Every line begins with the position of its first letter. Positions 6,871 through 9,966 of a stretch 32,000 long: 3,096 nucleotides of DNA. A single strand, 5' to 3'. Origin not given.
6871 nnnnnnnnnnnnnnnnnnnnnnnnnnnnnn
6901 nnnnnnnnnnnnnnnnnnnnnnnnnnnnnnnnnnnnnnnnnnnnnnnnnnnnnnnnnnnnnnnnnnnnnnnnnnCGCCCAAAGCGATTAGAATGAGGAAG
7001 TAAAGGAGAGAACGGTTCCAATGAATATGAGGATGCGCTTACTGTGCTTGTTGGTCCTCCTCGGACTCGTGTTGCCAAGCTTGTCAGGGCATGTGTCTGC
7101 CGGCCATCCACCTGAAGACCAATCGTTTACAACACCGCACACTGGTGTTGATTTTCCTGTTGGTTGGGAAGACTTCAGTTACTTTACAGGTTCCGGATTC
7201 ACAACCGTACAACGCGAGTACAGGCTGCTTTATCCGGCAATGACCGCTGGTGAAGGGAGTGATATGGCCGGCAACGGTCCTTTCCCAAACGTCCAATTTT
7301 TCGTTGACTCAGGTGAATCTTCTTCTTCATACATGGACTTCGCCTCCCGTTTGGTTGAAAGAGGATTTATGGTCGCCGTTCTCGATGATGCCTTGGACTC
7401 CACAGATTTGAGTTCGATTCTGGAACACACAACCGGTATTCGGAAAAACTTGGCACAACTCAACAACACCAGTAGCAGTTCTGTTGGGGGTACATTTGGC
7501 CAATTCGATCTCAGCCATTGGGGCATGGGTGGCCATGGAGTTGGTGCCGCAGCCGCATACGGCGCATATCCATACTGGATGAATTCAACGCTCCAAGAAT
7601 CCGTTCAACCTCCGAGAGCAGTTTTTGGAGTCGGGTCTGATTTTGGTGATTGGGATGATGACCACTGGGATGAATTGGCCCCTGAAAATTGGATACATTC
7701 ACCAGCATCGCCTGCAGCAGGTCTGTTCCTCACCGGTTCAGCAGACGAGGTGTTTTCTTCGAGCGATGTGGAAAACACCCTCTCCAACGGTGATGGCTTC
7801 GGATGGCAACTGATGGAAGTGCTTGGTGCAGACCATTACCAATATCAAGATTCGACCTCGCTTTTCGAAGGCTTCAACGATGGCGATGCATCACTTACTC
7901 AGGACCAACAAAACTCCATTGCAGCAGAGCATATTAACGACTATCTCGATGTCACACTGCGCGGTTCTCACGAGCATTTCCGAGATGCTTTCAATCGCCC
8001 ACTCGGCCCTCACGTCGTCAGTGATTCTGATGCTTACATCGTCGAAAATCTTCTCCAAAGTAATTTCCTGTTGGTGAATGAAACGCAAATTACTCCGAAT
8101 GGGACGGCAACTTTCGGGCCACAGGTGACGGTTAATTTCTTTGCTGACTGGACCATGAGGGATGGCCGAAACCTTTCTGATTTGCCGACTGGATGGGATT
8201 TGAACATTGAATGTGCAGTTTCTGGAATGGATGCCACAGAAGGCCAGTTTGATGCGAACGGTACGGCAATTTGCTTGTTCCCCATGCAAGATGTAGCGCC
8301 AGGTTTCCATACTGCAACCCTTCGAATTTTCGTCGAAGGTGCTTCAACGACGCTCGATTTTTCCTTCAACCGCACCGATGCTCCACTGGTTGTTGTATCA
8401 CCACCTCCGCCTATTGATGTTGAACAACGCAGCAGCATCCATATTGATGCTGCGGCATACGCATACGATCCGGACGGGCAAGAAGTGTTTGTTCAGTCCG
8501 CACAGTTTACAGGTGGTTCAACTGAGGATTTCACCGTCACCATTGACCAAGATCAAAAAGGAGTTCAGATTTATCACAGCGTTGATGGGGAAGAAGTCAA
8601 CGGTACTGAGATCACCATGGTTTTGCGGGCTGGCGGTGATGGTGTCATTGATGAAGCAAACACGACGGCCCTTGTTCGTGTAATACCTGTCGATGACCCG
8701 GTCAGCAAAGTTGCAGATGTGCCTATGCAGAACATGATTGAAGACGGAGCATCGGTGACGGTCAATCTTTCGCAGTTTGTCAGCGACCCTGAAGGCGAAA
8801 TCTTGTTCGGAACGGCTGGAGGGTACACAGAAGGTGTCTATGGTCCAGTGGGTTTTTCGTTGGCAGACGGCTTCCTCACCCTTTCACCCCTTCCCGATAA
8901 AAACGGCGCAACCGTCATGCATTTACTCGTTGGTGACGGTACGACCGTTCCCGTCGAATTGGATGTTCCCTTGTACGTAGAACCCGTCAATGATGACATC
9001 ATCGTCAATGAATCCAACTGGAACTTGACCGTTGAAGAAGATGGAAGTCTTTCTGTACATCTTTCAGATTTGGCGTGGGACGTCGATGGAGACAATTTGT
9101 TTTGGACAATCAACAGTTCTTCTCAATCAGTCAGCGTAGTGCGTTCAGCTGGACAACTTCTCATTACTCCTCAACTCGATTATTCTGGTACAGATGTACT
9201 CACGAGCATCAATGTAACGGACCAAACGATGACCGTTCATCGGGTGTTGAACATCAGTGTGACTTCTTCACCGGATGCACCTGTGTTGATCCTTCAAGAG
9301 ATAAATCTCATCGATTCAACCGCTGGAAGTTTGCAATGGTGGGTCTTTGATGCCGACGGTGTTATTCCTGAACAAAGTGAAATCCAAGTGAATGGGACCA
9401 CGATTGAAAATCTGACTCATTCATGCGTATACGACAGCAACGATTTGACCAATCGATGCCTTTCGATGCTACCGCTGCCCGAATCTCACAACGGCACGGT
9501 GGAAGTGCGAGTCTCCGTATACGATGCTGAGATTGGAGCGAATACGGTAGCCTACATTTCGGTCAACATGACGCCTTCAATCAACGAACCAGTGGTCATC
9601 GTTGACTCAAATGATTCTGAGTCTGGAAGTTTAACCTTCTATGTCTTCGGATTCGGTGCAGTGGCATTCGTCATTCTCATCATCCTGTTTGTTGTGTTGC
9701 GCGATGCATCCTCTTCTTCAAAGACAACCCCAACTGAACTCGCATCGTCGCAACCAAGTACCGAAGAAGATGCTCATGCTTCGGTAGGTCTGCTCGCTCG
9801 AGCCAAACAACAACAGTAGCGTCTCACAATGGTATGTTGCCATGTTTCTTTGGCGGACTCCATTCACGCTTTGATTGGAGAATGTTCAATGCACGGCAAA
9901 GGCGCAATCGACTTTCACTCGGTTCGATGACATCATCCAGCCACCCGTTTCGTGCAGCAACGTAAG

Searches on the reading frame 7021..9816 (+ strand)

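Call 7: search_protein_families(library=pfam, proteins=[window:7021-9816:+], max_evalue=1)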
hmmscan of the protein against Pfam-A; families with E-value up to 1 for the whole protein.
window:7021-9816:+ (932 aa): 5 families
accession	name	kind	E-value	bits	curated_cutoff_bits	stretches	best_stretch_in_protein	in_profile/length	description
PF17963.7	Big_9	-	1.9e-07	32.3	23.6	1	666-736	9-78/89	Bacterial Ig domain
PF17803.7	Cadherin_4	-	0.00041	21.3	25.1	1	652-703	6-58/71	Bacterial cadherin-like domain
PF17892.7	Cadherin_5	-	0.00043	20.5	26.5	1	657-747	2-97/98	Cadherin-like domain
PF21027.3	Sde0182_C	-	0.037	15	27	1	478-541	6-69/83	Cellulose-binding protein Sde0182, C-terminal domain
PF02368.24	Big_2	-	0.37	11.2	22.8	1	472-543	4-76/79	Bacterial Ig-like domain (group 2)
